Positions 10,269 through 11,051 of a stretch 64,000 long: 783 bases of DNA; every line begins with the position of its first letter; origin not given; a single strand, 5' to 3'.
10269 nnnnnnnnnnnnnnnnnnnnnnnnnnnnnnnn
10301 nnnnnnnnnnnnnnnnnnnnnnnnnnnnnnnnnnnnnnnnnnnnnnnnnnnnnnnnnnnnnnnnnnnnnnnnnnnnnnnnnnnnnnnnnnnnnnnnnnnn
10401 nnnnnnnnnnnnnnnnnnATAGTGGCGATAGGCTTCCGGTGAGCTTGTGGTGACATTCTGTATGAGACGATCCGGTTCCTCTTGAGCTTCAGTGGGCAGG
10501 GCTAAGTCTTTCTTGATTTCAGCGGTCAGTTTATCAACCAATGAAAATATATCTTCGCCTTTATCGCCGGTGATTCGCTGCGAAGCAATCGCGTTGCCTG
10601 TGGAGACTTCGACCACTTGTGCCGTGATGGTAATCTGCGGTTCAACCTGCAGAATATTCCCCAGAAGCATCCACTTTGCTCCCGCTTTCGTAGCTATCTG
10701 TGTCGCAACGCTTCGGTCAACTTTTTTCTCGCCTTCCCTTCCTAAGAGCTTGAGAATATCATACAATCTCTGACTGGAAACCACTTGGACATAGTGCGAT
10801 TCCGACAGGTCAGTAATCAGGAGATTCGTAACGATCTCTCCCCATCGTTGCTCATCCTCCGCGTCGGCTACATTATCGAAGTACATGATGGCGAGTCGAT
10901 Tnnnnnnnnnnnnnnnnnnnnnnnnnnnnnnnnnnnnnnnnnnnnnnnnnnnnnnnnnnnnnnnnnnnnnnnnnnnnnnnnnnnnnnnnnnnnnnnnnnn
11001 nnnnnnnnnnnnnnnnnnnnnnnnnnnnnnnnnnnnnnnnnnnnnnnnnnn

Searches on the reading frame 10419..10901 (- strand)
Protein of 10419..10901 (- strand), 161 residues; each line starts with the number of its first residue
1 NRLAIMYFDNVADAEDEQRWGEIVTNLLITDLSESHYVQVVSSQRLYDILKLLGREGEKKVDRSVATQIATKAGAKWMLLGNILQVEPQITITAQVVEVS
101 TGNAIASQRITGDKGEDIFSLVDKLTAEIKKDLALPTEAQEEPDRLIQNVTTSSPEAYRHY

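Call 58: predict_structure(alignment_id=A1)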
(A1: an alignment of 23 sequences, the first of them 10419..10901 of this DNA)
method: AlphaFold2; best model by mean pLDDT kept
length: 161 residues; sequences in the alignment: 23
mean_pLDDT: 77.4   pTM: 0.71
mean pLDDT of the five models: 77.4, 72.4, 71.4, 64.4, 58.1
residues with pLDDT >= 90: 7; 70-90: 125; 50-70: 21; < 50: 8
segments of 3 or more residues with pLDDT < 50: 154-161
pLDDT, mean of each block of 10 residues (from residue 1): 78 68 76 76 79 79 83 89 79 89 89 82 85 76 69 45 34
secondary structure, 60 per line:
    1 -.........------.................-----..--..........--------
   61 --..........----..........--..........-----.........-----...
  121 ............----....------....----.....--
elements in order: E2-10 H17-33 H43-52 H63-72 E77-86 E89-98 E104-112 H118-132 H137-140 H147-150 H155-159

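Call 61: fold_search(model_id=the predicted structure, library=pdb)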
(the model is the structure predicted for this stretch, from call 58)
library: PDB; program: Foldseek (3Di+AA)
matches with E <= 10: 1606; with E <= 0.001: 57
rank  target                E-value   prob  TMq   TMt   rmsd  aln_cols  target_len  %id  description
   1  4q6l                  7.3e-09  1.00  0.61  0.71   2.4       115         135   22  LpoB C-terminal domain from Salmonella enterica (Native) (released 2014-05-14)
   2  4pwz_B                1.9e-07  1.00  0.56  0.25   3.8       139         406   13  Crystal structure of TolB protein from Yersinia pestis CO92 (released 2014-04-02)
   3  4r40_C                3.6e-07  1.00  0.57  0.25   3.6       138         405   12  Crystal Structure of TolB/Pal complex from Yersinia pestis. (released 2014-09-03)
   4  4pwz_A                4.4e-07  1.00  0.57  0.25   3.6       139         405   13  Crystal structure of TolB protein from Yersinia pestis CO92 (released 2014-04-02)
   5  4q6z_A                6.9e-07  1.00  0.60  0.71   2.4       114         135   23  LpoB C-terminal domain from Escherichia coli (released 2014-05-14)
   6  4r40_A                1.0e-06  1.00  0.57  0.25   3.6       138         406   13  Crystal Structure of TolB/Pal complex from Yersinia pestis. (released 2014-09-03)
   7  3iax_A                1.0e-06  1.00  0.56  0.25   4.0       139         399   12  The crystal structure of the TolB box of Colicin A in complex with TolB reveals important differences in the recruitme (released 2009-10-13)
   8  2ivz_C                1.2e-06  1.00  0.57  0.25   3.8       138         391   12  Structure of TolB in complex with a peptide of the colicin E9 T- domain (released 2006-08-16)
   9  5t11_E                1.4e-06  1.00  0.50  0.56   4.3       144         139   14  PelC L103M dodecamer from Paraburkholderia phytofirmans, space group C2 (released 2017-03-15)
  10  5t11_B                1.7e-06  1.00  0.49  0.55   4.2       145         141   16  PelC L103M dodecamer from Paraburkholderia phytofirmans, space group C2 (released 2017-03-15)
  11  2mii_MODEL_1_A        2.2e-06  1.00  0.53  0.44   3.5       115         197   23  NMR structure of E. coli LpoB (released 2014-05-21)
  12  2w8b_B                2.2e-06  1.00  0.57  0.25   4.1       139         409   12  Crystal structure of processed TolB in complex with Pal (released 2009-02-17)
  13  5t11_G                2.7e-06  1.00  0.45  0.52   4.2       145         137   15  PelC L103M dodecamer from Paraburkholderia phytofirmans, space group C2 (released 2017-03-15)
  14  5t11_F                2.8e-06  1.00  0.48  0.56   4.1       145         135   14  PelC L103M dodecamer from Paraburkholderia phytofirmans, space group C2 (released 2017-03-15)
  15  7mx5_B                3.7e-06  1.00  0.53  0.24   4.2       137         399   15  Crystal structure of TolB from Acinetobacter baumannii (released 2021-05-26)
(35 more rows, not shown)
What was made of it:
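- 8964..11918 (-): Kinase A, 984 aa. Pkinase aa 23-269 (11112-11852), TM aa 305-322 (10953-11006), TolB-N/LpoB-like domain aa 340-500 (10419-10901), then TPR. Fold: LpoB E=7e-9, TolB N-domain E=2e-7 (calls 58, 61).
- On TolB-N-like / LpoB-like alpha/beta domain: A: pLDDT 77, LpoB E=7e-9 with TMt 0.71, TolB E=2e-7 (calls 58, 61).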
